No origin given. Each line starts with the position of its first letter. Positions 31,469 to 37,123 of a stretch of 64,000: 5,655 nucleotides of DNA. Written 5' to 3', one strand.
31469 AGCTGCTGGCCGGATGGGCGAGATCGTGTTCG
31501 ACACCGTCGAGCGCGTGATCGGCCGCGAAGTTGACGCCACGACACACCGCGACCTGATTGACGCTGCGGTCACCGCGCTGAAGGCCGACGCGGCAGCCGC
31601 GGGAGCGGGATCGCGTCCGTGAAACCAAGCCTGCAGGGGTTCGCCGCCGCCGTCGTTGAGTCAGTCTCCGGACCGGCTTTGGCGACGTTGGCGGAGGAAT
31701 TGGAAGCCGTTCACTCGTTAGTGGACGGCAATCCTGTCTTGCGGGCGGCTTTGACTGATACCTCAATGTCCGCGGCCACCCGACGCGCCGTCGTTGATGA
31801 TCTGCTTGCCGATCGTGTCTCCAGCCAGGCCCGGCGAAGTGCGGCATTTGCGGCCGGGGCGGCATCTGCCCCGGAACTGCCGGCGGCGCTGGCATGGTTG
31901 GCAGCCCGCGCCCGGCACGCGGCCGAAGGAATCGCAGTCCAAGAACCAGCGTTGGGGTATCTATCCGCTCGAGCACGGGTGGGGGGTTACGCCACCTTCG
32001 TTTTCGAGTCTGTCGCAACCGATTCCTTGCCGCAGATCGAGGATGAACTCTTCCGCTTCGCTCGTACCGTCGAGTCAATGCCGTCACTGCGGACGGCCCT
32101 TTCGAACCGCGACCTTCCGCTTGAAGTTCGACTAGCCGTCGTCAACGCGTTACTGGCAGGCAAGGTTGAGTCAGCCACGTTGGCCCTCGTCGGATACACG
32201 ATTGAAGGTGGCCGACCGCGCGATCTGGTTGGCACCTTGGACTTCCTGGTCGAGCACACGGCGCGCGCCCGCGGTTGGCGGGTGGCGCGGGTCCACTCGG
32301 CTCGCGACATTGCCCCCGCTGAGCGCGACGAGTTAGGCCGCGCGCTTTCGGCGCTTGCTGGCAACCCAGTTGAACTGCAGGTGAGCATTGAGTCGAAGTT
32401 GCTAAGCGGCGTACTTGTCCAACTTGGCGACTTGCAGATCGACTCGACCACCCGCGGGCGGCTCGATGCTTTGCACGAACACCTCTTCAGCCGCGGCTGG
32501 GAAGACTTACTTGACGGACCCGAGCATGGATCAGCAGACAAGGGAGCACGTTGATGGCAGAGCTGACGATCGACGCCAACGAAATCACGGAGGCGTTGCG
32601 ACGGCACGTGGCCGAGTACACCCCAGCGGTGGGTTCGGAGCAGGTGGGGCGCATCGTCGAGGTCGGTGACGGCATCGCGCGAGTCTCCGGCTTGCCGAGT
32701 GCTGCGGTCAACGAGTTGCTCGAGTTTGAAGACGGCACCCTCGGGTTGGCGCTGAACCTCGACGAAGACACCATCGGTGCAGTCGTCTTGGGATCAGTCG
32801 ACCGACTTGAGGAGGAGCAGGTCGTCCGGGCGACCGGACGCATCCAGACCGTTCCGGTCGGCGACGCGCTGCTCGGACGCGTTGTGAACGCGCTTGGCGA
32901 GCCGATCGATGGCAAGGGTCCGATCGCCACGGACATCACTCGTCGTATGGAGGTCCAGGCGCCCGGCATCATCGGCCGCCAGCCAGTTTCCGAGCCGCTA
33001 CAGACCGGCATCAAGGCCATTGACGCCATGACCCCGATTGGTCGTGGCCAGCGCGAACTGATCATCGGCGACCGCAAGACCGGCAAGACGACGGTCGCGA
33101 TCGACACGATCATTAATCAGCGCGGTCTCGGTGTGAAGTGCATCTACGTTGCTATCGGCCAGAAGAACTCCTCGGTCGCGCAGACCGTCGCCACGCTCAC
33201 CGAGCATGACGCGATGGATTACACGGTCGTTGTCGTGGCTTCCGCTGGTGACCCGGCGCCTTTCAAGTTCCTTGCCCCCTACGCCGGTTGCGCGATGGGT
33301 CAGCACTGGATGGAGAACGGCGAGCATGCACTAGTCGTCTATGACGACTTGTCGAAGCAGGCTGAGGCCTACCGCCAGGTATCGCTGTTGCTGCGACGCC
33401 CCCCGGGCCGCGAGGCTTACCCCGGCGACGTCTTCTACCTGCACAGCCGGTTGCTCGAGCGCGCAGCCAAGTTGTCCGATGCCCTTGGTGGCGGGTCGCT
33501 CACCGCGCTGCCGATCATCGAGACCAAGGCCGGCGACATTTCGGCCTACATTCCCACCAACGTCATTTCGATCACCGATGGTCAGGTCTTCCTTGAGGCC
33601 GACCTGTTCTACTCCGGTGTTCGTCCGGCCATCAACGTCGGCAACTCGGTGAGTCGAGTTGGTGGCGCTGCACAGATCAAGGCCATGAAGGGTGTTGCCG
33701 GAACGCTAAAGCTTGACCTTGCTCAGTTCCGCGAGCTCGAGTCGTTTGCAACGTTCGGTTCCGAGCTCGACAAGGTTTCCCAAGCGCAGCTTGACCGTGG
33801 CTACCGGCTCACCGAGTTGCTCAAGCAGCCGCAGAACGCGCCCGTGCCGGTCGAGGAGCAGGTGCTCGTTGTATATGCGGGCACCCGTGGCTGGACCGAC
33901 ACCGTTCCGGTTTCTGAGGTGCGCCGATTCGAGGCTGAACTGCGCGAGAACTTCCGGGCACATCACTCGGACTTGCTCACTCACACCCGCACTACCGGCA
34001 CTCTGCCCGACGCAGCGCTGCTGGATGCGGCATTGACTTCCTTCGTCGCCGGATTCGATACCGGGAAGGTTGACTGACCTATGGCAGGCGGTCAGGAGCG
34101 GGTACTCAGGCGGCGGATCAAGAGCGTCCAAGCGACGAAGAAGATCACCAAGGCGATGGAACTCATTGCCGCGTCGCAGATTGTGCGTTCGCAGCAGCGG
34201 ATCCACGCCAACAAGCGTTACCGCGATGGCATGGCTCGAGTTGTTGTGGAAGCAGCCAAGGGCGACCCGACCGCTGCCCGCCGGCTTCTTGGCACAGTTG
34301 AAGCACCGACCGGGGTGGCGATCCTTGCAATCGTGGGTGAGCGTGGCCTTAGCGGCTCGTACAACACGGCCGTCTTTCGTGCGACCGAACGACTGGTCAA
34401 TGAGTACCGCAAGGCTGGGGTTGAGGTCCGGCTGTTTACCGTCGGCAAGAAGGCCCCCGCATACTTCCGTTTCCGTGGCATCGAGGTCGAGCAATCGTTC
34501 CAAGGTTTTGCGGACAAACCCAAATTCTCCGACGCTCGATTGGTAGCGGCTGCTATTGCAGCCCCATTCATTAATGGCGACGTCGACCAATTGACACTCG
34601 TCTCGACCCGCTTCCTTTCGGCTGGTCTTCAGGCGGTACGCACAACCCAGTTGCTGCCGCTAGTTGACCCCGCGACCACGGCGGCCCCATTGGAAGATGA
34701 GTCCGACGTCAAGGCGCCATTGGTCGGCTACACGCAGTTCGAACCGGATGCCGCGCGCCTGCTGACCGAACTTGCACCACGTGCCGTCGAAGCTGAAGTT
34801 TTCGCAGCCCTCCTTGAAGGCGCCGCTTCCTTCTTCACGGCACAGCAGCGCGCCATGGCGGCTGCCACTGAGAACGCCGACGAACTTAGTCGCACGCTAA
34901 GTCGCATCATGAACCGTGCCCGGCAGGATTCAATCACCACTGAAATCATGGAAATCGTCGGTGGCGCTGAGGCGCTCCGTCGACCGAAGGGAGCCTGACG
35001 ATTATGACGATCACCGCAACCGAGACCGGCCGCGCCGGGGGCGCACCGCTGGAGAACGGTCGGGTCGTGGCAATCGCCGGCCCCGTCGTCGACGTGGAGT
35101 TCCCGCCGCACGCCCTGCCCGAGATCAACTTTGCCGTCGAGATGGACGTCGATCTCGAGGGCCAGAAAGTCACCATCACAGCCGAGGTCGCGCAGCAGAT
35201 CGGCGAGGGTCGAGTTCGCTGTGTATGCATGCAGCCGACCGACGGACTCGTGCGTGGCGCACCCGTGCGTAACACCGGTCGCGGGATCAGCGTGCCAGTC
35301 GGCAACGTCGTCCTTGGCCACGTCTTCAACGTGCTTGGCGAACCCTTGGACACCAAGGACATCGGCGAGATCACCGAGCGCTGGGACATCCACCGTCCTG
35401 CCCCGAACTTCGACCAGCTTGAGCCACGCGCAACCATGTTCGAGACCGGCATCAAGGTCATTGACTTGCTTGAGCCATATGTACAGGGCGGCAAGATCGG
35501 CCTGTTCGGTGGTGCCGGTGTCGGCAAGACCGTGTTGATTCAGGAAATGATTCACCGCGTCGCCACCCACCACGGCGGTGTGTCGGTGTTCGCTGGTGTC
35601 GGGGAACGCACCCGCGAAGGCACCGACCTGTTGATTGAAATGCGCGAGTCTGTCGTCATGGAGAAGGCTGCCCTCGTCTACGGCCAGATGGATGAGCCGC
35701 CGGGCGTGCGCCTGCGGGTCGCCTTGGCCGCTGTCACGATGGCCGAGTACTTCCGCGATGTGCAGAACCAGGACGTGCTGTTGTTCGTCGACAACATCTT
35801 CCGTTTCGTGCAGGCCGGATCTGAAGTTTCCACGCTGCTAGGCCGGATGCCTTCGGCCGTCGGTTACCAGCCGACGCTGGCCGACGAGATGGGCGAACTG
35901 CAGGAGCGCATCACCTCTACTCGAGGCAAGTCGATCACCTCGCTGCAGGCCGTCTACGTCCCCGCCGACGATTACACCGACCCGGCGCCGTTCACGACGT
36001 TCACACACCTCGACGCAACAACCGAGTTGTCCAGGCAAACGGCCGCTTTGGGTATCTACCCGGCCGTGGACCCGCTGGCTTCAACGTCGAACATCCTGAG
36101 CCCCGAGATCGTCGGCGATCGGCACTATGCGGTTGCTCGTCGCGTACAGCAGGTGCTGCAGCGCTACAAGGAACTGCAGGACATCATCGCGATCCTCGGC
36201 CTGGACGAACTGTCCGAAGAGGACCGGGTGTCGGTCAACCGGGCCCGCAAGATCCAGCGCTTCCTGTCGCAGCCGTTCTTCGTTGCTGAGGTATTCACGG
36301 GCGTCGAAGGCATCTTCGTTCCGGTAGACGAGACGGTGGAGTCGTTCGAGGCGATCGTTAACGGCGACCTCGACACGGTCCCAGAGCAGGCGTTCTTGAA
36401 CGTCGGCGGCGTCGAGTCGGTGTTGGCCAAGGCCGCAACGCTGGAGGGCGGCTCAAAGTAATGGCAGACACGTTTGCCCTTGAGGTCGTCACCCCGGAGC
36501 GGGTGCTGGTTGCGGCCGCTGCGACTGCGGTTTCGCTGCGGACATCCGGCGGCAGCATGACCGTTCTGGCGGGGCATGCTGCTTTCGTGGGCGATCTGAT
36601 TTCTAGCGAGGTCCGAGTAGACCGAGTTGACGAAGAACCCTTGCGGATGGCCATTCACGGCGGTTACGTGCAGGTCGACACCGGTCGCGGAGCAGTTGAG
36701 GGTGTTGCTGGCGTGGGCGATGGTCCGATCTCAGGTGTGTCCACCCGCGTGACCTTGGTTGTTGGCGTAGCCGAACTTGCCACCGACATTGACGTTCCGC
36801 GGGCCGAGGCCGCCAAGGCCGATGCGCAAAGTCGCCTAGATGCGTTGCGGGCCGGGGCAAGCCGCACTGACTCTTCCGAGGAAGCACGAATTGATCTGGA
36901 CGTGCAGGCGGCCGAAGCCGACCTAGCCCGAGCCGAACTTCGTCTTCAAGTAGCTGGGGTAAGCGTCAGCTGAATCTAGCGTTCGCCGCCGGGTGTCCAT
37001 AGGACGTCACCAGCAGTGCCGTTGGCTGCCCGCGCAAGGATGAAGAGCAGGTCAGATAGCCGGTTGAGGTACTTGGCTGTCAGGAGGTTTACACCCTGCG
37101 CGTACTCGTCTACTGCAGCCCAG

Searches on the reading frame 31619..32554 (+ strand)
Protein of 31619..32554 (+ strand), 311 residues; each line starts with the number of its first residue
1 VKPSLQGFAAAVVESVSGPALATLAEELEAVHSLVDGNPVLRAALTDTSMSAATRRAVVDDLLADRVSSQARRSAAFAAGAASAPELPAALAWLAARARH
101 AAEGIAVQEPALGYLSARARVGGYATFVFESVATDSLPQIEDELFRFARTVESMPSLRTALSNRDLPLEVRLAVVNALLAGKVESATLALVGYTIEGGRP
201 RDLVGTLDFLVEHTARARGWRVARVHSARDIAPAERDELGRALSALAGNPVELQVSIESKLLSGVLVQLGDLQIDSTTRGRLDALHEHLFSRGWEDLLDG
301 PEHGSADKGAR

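Call 60: search_protein_families(library=pfam, proteins=[window:31619-32554:+], max_evalue=0.00001)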
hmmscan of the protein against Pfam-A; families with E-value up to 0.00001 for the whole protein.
window:31619-32554:+ (311 aa): 1 family
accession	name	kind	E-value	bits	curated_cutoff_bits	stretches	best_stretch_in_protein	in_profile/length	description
PF00213.23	OSCP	-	5.6e-29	101.9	22.3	1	124-289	5-172/172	ATP synthase delta (OSCP) subunit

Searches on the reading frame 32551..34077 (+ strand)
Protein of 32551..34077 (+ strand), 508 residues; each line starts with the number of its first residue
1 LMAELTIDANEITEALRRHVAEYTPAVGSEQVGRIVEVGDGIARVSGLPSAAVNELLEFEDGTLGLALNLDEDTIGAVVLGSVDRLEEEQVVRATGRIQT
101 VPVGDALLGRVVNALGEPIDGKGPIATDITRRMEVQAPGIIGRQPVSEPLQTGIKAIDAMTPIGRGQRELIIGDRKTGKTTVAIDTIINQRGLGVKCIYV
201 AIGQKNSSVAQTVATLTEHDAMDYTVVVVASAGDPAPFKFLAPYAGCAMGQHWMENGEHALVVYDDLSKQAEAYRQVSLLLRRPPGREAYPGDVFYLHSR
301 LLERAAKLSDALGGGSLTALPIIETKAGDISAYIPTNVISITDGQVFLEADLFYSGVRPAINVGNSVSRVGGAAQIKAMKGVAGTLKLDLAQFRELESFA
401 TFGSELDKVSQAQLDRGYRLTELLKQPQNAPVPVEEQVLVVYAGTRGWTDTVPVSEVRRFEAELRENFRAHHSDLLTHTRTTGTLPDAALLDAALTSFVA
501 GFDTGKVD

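Call 60: search_protein_families(library=pfam, proteins=[window:32551-34077:+], max_evalue=0.00001)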
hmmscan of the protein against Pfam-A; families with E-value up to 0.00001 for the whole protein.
window:32551-34077:+ (508 aa): 4 families
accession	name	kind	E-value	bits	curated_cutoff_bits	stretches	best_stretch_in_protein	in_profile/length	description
PF00006.31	ATP-synt_ab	-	4.7e-80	268.7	29.5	1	153-368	1-213/213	ATP synthase alpha/beta family, nucleotide-binding domain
PF00306.32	ATP-synt_ab_C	-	9.2e-42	142.8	27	1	375-488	1-114/126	ATP synthase alpha/beta chain, C terminal domain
PF02874.29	ATP-synt_ab_N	-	2e-14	54.3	20.9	1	29-96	2-69/69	ATP synthase alpha/beta family, beta-barrel domain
PF06745.19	ATPase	-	9.4e-06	25.6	26.6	0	151-216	2-70/231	KaiC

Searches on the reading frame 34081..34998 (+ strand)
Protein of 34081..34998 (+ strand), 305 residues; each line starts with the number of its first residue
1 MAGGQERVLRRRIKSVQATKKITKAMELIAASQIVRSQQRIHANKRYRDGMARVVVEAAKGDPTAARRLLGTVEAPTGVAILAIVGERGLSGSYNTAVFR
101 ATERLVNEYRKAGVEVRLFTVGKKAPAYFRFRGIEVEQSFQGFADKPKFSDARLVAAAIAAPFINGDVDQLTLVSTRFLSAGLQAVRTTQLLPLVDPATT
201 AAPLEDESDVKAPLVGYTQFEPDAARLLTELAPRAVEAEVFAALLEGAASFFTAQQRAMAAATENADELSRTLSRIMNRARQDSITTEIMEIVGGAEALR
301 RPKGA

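Call 60: search_protein_families(library=pfam, proteins=[window:34081-34998:+], max_evalue=0.00001)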
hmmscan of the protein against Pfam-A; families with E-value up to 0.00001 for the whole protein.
window:34081-34998:+ (305 aa): 1 family
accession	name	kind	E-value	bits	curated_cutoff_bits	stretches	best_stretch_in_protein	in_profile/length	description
PF00231.24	ATP-synt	-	3.6e-77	260.3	39.9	1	7-299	3-285/285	ATP synthase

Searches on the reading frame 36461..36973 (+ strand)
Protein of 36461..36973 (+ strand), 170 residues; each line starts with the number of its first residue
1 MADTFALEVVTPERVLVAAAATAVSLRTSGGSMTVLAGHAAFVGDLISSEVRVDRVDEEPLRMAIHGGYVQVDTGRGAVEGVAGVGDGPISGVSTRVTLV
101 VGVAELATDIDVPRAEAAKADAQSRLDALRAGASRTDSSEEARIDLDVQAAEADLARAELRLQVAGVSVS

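Call 36: search_protein_families(library=pfam, proteins=[window:36461-36973:+], max_evalue=0.00001)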
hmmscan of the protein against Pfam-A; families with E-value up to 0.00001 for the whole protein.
window:36461-36973:+ (170 aa): 2 families
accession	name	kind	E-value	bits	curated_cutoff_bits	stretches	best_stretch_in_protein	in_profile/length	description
PF02823.21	ATP-synt_DE_N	-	9.5e-15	54.8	27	1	5-74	1-70/80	ATP synthase, Delta/Epsilon chain, beta-sandwich domain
PF00401.25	ATP-synt_DE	-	3.4e-06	27.6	24.6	0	109-166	2-47/47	ATP synthase, Delta/Epsilon chain, long alpha-helix domain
